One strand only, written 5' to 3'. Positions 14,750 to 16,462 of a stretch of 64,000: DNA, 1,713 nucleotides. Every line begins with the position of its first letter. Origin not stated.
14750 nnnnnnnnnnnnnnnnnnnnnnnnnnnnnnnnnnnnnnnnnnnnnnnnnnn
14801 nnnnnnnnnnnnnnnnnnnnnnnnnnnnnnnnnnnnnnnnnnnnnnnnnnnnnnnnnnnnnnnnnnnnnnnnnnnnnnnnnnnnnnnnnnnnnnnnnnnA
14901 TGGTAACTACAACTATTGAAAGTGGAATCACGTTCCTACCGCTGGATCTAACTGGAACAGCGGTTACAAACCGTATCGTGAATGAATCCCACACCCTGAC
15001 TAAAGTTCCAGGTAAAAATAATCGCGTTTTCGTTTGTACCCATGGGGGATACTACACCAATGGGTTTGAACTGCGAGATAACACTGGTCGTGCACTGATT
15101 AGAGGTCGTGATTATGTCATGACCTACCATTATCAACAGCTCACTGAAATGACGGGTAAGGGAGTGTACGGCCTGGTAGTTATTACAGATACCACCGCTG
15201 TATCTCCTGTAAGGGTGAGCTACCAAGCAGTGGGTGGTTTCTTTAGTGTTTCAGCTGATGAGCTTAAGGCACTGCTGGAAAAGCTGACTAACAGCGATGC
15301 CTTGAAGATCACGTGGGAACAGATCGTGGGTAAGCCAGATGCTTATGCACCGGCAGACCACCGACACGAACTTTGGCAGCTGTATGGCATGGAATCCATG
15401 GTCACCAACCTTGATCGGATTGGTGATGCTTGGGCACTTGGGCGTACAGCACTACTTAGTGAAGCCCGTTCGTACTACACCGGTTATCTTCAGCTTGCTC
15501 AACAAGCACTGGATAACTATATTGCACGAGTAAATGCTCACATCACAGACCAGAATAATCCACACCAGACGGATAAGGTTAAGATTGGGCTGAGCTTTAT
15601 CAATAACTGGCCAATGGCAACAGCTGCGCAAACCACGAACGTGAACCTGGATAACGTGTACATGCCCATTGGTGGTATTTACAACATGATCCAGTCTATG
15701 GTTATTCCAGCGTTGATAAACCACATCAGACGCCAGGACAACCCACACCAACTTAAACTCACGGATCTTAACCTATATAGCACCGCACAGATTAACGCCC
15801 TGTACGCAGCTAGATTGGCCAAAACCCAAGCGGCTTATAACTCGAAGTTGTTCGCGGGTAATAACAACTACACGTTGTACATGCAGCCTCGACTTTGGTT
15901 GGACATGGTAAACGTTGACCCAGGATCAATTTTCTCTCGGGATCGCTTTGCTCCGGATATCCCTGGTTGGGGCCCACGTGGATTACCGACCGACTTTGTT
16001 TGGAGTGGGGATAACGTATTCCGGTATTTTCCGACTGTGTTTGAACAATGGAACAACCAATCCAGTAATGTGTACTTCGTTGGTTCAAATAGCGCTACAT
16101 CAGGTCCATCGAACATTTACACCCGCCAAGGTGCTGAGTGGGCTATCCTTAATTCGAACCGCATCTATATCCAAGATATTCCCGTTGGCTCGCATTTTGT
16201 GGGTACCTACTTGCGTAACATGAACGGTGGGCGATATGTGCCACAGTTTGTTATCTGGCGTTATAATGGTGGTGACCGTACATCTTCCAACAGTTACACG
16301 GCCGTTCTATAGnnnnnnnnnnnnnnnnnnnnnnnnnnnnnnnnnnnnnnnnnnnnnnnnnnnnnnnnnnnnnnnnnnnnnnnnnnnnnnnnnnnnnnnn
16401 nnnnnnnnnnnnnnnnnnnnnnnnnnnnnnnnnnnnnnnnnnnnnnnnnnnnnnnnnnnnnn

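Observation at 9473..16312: Tandem array of four or five paralogous tail-fibre genes with a shared N-terminal anchor and NPH repeats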

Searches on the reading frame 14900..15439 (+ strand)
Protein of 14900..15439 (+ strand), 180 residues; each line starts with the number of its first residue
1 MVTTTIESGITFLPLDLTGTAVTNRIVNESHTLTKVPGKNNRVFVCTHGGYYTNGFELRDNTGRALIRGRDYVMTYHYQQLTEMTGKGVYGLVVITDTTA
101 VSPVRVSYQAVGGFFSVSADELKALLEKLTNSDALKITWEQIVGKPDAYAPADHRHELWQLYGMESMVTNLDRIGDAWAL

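Call 44: search_dna_similar(query=window:14900-15439:+, collection=phages, mode=protein, max_rows=60, rows=spread, max_evalue=0.001)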
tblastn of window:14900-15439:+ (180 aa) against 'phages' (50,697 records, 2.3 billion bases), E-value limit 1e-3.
Records with a match: 284; places in all: 591; records where one place covers at least 80% of the query: 274.
Best place of each record, by identity: 60-80% 8; <60% 276.
By first word of the organism name: Pseudomonas 80; Erwinia 57; Salmonella 24; Vibrio 23; Serratia 21; Aeromonas 19; Klebsiella 16; Ralstonia 13; Burkholderia 4; Escherichia 4; and 14 more.
By host as written in the record: Erwinia amylovora 33; Pseudomonas aeruginosa 32; - 30; Erwinia amylovora ATCC 29780 17; Klebsiella pneumoniae 14; Aeromonas hydrophila 9; Pseudomonas aeruginosa PAO1 8; Ralstonia solanacearum 6; and 76 more.
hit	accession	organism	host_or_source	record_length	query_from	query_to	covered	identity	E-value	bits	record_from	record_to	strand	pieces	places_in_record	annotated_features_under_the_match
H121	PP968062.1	Pseudomonas phage HPP-Temi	Pseudomonas aeruginosa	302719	10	179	94%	65.3%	6e-72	240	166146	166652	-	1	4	virion structural protein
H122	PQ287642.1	Pseudomonas phage HHBS36_1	Pseudomonas aeruginosa BWKH36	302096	10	180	95%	63.2%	2e-70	236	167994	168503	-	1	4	virion structural protein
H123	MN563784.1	Pseudomonas phage vB_PA32_GUMS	Pseudomonas aeruginosa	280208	10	178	94%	55.3%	5e-53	186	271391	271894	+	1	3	putative structural protein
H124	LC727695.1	Pseudomonas phage sp. Brmt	Pseudomonas aeruginosa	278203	10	178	94%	55.3%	9e-53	185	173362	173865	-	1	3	hypothetical protein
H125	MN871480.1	Pseudomonas phage PaSz-1_45_270k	Pseudomonas aeruginosa PAO1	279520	10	178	94%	55.3%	1e-52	185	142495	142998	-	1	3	record has no annotation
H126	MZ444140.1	Pseudomonas phage PA7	Pseudomonas aeruginosa Y12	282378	10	178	94%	55.3%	1e-52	185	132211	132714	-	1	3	hypothetical protein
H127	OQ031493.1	Pseudomonas phage MRostami-2023c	Pseudomonas sp.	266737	10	178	94%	55.3%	1e-52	185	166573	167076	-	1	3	record has no annotation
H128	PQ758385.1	Pseudomonas phage 124.01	Pseudomonas aeruginosa 147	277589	10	178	94%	55.3%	1e-52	185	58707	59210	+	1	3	hypothetical protein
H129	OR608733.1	Pseudomonas phage 6B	Pseudomonas aeruginosa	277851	10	178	94%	55.3%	1e-52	185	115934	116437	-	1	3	virion structural protein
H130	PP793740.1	Pseudomonas phage vB_PaM_W10-2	Pseudomonas aeruginosa ATCC 27853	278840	10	178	94%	55.3%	1e-52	185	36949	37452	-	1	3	minor tail protein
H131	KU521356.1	Pseudomonas phage KTN4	Pseudomonas aeruginosa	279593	10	178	94%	55.3%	1e-52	185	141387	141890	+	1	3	structural protein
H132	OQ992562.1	Pseudomonas phage PhiPizzaParty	Pseudomonas aeruginosa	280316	10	178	94%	55.3%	1e-52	185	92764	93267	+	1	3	minor tail protein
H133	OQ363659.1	Pseudomonas phage D6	Pseudomonas syringae pv. tomato str. ...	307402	4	178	97%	48.6%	2e-49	176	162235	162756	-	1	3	virion structural protein (x2)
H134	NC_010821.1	Pseudomonas phage 201phi2-1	Pseudomonas chlororaphis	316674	8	180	96%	43.4%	2e-41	153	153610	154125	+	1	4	virion structural protein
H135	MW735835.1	Pseudomonas phage pPa_SNUABM_DT01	Pseudomonas aeruginosa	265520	14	177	91%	40.0%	2e-24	104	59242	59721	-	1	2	hypothetical protein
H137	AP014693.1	Ralstonia phage RSL2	-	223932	6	180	97%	34.1%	3e-25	106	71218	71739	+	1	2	hypothetical protein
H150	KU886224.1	Erwinia phage vB_EamM_RAY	Erwinia amylovora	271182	2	177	98%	29.4%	2e-16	81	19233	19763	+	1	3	putative membrane protein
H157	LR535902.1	Salmonella phage SPFM4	-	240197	14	177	91%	29.8%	2e-12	70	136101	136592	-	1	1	putative virion structural protein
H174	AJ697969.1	Pseudomonas phage EL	Pseudomonas aeruginosa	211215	22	171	83%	26.9%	1e-8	59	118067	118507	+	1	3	hypothetical protein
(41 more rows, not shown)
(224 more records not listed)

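Call 45: get_annotated_region(hit=H137, flank=12000)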
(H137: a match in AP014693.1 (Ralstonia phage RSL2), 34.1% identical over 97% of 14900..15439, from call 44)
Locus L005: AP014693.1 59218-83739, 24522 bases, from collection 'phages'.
description: Ralstonia phage RSL2 DNA, complete sequence.
organism: Ralstonia phage RSL2 (NCBI taxid 1585840)
taxonomy: Viruses; Duplodnaviria; Heunggongvirae; Uroviricota; Caudoviricetes; Chiangmaivirus; Chiangmaivirus RSL2
host: -; source: -; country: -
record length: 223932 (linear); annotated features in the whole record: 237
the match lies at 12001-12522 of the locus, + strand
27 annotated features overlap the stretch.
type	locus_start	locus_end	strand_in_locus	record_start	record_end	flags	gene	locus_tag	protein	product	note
CDS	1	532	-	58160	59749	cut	-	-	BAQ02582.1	hypothetical protein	ORF054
CDS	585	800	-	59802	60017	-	-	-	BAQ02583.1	hypothetical protein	ORF055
CDS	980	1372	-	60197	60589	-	-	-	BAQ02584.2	hypothetical protein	ORF056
CDS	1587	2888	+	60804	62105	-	-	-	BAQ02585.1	hypothetical protein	ORF057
CDS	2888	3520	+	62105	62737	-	-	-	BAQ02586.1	hypothetical protein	ORF058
CDS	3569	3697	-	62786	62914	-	-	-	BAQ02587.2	hypothetical protein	ORF059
CDS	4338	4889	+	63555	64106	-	-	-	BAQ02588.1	hypothetical protein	ORF060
CDS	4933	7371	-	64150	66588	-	-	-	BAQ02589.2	hypothetical protein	ORF061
CDS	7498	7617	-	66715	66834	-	-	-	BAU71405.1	hypothetical protein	ORF061.1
CDS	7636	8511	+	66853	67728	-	-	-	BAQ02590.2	hypothetical protein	ORF062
CDS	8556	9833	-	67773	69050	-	-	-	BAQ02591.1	hypothetical protein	ORF063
CDS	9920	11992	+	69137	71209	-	-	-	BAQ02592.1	hypothetical protein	ORF064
CDS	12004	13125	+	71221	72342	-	-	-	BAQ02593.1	hypothetical protein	ORF065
CDS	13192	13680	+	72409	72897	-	-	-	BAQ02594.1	hypothetical protein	ORF066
CDS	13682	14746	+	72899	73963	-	-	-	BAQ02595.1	hypothetical protein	ORF067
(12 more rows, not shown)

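Call 46: get_annotated_region(hit=H150, flank=12000)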
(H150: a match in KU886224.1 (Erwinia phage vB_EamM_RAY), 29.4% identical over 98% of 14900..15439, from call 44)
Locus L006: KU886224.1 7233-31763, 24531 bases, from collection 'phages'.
description: Erwinia phage vB_EamM_RAY, complete genome.
organism: Erwinia phage vB_EamM_RAY (NCBI taxid 1815987)
taxonomy: Viruses; Duplodnaviria; Heunggongvirae; Uroviricota; Caudoviricetes; Agricanvirus; Agricanvirus ray
host: Erwinia amylovora; source: leaves and stem; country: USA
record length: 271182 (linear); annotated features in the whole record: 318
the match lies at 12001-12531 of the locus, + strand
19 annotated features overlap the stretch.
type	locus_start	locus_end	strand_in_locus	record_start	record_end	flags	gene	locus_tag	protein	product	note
CDS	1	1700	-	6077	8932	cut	-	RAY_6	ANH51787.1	putative virion structural protein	gp6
CDS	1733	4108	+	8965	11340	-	-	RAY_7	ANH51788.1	putative virion structural protein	gp7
CDS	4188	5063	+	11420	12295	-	-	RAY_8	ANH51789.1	putative virion structural protein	gp8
CDS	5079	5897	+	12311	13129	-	-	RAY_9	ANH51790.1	putative virion structural protein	gp9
CDS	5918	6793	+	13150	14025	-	-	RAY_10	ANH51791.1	putative virion structural protein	gp10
CDS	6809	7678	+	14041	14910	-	-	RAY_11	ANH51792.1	hypothetical protein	gp11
CDS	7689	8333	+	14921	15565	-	-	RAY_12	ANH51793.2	hypothetical protein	gp12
CDS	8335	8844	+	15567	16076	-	-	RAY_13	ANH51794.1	hypothetical protein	gp13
CDS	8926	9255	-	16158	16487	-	-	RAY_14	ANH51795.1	hypothetical protein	gp14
CDS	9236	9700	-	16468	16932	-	-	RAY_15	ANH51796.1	hypothetical protein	gp15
CDS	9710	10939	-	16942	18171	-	-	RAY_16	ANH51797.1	putative virion structural protein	gp16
CDS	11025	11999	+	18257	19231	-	-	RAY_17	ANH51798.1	putative virion structural protein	gp17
CDS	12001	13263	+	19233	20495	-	-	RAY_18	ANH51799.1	putative membrane protein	gp18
CDS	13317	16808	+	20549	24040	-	-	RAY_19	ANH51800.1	putative virion structural protein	gp19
CDS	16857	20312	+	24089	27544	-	-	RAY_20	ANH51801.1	putative membrane protein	gp20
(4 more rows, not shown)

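Call 47: get_annotated_region(hit=H174, flank=12000)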
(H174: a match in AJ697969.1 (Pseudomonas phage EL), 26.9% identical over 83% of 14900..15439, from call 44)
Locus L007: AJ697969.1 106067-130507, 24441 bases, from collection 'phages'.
description: Pseudomonas phage phiEL complete genome.
organism: Pseudomonas phage EL (NCBI taxid 273133)
taxonomy: Viruses; Duplodnaviria; Heunggongvirae; Uroviricota; Caudoviricetes; Elvirus; Elvirus EL
host: Pseudomonas aeruginosa; source: -; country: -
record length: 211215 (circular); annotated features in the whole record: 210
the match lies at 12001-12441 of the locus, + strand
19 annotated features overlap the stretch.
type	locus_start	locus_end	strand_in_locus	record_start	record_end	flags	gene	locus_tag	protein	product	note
CDS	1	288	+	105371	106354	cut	-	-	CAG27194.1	hypothetical protein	ORF100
CDS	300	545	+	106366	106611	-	-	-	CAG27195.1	hypothetical protein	ORF101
CDS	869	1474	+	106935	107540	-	-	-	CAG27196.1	hypothetical protein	ORF102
CDS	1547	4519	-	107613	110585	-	-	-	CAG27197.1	hypothetical protein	ORF103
CDS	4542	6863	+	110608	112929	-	-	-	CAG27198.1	hypothetical protein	ORF104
CDS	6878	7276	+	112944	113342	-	-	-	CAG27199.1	hypothetical protein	ORF105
CDS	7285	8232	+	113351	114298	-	-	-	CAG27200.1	hypothetical protein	ORF106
CDS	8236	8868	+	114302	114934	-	-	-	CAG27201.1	hypothetical protein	ORF107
CDS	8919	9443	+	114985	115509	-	-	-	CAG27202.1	hypothetical protein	ORF108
CDS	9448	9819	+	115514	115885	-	-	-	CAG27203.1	hypothetical protein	ORF109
CDS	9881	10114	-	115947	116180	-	-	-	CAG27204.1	hypothetical protein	ORF110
CDS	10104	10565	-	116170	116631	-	-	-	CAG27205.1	hypothetical protein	ORF111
CDS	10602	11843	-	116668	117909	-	-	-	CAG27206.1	hypothetical protein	ORF112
CDS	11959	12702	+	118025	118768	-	-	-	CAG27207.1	hypothetical protein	ORF113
CDS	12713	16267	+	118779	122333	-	-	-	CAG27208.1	hypothetical protein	ORF114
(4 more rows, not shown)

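Call 48: get_annotated_region(hit=H157, flank=12000)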
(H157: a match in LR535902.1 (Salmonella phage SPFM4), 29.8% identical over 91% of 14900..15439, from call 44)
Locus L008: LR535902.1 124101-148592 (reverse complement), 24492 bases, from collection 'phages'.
description: XXX.
organism: Salmonella phage SPFM4 (NCBI taxid 2528674)
taxonomy: Viruses; Duplodnaviria; Heunggongvirae; Uroviricota; Caudoviricetes; Seoulvirus
host: -; source: -; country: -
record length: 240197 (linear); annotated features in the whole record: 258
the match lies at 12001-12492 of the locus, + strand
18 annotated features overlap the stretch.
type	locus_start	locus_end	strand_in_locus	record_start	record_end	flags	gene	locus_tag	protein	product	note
CDS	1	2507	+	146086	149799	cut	-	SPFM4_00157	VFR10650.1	hypothetical protein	VOG10375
CDS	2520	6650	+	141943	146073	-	-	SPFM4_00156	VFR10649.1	hypothetical protein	VOG10374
CDS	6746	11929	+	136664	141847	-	yomR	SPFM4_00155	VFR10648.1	YomR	VOG10373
CDS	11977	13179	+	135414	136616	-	-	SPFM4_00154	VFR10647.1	putative virion structural protein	VOG5384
CDS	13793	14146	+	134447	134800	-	-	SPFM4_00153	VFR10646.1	hypothetical protein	-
CDS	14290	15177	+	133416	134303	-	-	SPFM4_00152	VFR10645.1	hypothetical protein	VOG10372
CDS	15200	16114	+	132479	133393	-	-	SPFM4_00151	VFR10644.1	putative radical SAM superfamily protein 2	VOG10371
CDS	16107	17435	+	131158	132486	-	-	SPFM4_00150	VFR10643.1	putative radical SAM superfamily protein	VOG11017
CDS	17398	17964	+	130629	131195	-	-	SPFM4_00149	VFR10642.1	hypothetical protein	VOG10370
CDS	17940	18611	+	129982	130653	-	-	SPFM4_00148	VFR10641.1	hypothetical protein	VOG10369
CDS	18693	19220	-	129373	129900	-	-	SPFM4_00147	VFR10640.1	hypothetical protein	VOG10368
CDS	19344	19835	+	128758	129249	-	-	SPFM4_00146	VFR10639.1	hypothetical protein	-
CDS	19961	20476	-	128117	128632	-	-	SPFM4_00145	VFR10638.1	hypothetical protein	VOG0352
CDS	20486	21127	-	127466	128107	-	-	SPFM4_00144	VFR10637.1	phage tail assembly-like protein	VOG1086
CDS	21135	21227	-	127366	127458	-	-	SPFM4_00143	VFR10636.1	hypothetical protein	-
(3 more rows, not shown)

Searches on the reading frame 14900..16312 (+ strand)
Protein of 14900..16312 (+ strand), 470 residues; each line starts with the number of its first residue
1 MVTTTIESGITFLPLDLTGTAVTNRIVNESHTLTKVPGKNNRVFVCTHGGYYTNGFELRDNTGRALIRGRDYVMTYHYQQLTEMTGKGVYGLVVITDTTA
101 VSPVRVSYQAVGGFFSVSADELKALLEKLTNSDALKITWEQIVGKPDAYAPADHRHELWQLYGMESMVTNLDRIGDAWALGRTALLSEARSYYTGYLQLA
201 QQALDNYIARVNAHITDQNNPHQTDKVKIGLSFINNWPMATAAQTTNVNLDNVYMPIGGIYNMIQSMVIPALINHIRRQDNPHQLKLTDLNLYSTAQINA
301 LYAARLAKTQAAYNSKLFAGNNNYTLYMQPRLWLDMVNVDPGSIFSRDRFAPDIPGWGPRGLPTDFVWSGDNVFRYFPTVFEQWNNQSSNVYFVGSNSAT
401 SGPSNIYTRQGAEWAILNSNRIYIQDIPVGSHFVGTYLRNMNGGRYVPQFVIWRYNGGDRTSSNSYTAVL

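Call 4: search_protein_families(library=pfam, proteins=[window:14900-16312:+], max_evalue=0.01)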
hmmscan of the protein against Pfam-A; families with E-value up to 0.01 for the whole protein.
window:14900-16312:+ (470 aa): 0 families

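Call 5: search_protein_families(library=phrogs, proteins=[window:14900-16312:+], max_evalue=0.001)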
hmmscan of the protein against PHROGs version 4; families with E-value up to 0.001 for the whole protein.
window:14900-16312:+ (470 aa): 12 families
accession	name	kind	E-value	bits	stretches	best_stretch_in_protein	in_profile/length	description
phrog_2163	-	head and packaging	4.8e-135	452.9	1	4-468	3-499/574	virion structural protein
phrog_13857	-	tail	4.8e-31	109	2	212-300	183-271/743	tail protein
phrog_7557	-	head and packaging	1.1e-19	70.8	1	16-177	6-161/1221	virion structural protein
phrog_28376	-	unknown function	3.6e-18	66.3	2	10-178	5-175/690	-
phrog_26147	-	tail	4.6e-14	52.7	1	11-245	5-237/730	minor tail protein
phrog_7449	-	unknown function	4.7e-13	48.8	1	26-175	8-154/1714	-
phrog_3573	-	unknown function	1.6e-09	37.4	1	105-253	2-97/1001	-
phrog_23008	-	tail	2.8e-08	33.5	1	37-175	27-167/812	tail fiber protein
phrog_11029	-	tail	9.4e-07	28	1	198-303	26-129/892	tail protein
phrog_8147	-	tail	1.7e-05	25.2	0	268-307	127-165/436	tail fiber protein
phrog_8078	-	head and packaging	0.00047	19.1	0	13-151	4-139/1392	virion structural protein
phrog_19162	-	unknown function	0.00048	20.1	1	208-255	191-235/419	-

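Call 7: search_dna_similar(query=window:14900-16312:+, collection=phages, mode=protein, max_rows=30)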
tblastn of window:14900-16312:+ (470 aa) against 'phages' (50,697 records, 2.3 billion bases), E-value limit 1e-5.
Records with a match: 277; places in all: 628; records where one place covers at least 80% of the query: 67.
Best place of each record, by identity: <60% 277.
By first word of the organism name: Pseudomonas 80; Erwinia 52; Salmonella 24; Vibrio 23; Serratia 21; Aeromonas 19; Klebsiella 16; Ralstonia 13; Escherichia 4; Burkholderia 4; and 13 more.
By host as written in the record: Pseudomonas aeruginosa 32; Erwinia amylovora 30; - 28; Erwinia amylovora ATCC 29780 15; Klebsiella pneumoniae 14; Aeromonas hydrophila 9; Pseudomonas aeruginosa PAO1 8; Ralstonia solanacearum 6; and 76 more.
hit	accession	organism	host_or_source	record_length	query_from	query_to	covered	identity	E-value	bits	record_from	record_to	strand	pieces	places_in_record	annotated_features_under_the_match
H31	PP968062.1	Pseudomonas phage HPP-Temi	Pseudomonas aeruginosa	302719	10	461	96%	51.2%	3e-143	459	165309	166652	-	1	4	virion structural protein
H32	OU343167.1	Pseudomonas phage vB_PaeM_phiLBG22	-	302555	10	461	96%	50.1%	6e-139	446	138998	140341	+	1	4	record has no annotation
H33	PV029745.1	Pseudomonas phage phiHQ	Pseudomonas aeruginosa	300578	10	461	96%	50.1%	1e-138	445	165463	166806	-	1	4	hypothetical protein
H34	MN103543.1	Pseudomonas phage vB_PaeM_PS119XW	-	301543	10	461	96%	50.1%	1e-138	445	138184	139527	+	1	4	hypothetical protein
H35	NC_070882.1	Pseudomonas phage vB_PaeM_PS119XW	-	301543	10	461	96%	50.1%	1e-138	445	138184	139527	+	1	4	tail protein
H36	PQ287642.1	Pseudomonas phage HHBS36_1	Pseudomonas aeruginosa BWKH36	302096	10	461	96%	50.1%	1e-138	445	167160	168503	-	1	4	virion structural protein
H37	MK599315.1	Pseudomonas phage PA1C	Pseudomonas aeruginosa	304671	10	461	96%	50.1%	1e-138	445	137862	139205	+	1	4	virion structural protein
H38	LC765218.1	Pseudomonas phage BRkr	Pseudomonas aeruginosa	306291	10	461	96%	50.1%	1e-138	445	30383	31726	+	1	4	hypothetical protein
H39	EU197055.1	Pseudomonas phage 201phi2-1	-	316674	8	457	96%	40.0%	3e-99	332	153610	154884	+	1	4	virion structural protein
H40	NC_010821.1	Pseudomonas phage 201phi2-1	Pseudomonas chlororaphis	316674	8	457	96%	40.0%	3e-99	332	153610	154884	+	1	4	virion structural protein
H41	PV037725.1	Pseudomonas phage Viktualia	Pseudomonas syringae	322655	8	401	84%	41.9%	3e-95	320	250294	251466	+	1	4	virion structural protein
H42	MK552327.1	Pseudomonas phage Psa21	Pseudomonas syringae actinidae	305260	10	431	90%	37.7%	2e-86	295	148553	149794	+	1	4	virion structural protein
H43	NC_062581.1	Pseudomonas phage Psa21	Pseudomonas syringae actinidae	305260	10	431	90%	37.7%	2e-86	295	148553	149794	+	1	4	virion structural protein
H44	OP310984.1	Pseudomonas phage Koomba boorn-mokiny kep-wari Wadjak 2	Pseudomonas aeruginosa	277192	10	395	82%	39.7%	1e-82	284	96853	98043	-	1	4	virion structural protein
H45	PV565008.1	Pseudomonas phage vB_PaePA10145phi1_MKR2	Pseudomonas aeruginosa (clinical ...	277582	10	395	82%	39.7%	1e-82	284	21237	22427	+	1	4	virion structural protein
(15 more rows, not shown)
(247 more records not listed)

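Call 82: predict_structure(alignment_id=A9)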
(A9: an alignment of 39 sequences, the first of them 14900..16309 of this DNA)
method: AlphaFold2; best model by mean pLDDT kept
length: 470 residues; sequences in the alignment: 39
mean_pLDDT: 64.9   pTM: 0.33
mean pLDDT of the five models: 64.9, 64.1, 60.6, 55.7, 50.8
residues with pLDDT >= 90: 45; 70-90: 131; 50-70: 194; < 50: 100
segments of 3 or more residues with pLDDT < 50: 1-9, 132-139, 143-146, 149-165, 234-255, 308-317, 334-345, 357-363
pLDDT, mean of each block of 10 residues (from residue 1): 40 85 91 76 85 93 91 89 89 88 92 73 67 48 48 40 50 60 60 73 81 74 62 47 42 51 72 65 66 72 56 50 63 44 49 48 51 59 55 62 54 71 71 68 58 70 56
secondary structure, 60 per line:
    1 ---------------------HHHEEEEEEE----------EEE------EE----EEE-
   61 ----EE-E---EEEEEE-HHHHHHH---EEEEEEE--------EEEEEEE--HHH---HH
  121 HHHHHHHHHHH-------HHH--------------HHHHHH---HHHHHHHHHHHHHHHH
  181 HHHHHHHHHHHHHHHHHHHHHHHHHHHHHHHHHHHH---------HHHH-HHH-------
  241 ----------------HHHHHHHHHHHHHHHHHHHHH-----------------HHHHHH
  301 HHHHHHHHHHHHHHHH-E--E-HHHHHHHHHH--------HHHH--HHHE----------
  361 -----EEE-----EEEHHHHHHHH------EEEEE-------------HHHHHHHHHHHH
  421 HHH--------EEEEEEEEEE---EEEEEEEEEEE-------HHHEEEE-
elements in order: E25-31 E42-44 E57-59 E72-77 H79-85 E89-95 E104-110 H119-131 H156-161 H165-216 H226-229 H257-277 H295-316 H323-332 H341-344 E366-368 E374-376 H377-384 E391-395 H409-423 E432-441 E445-455 E466-469
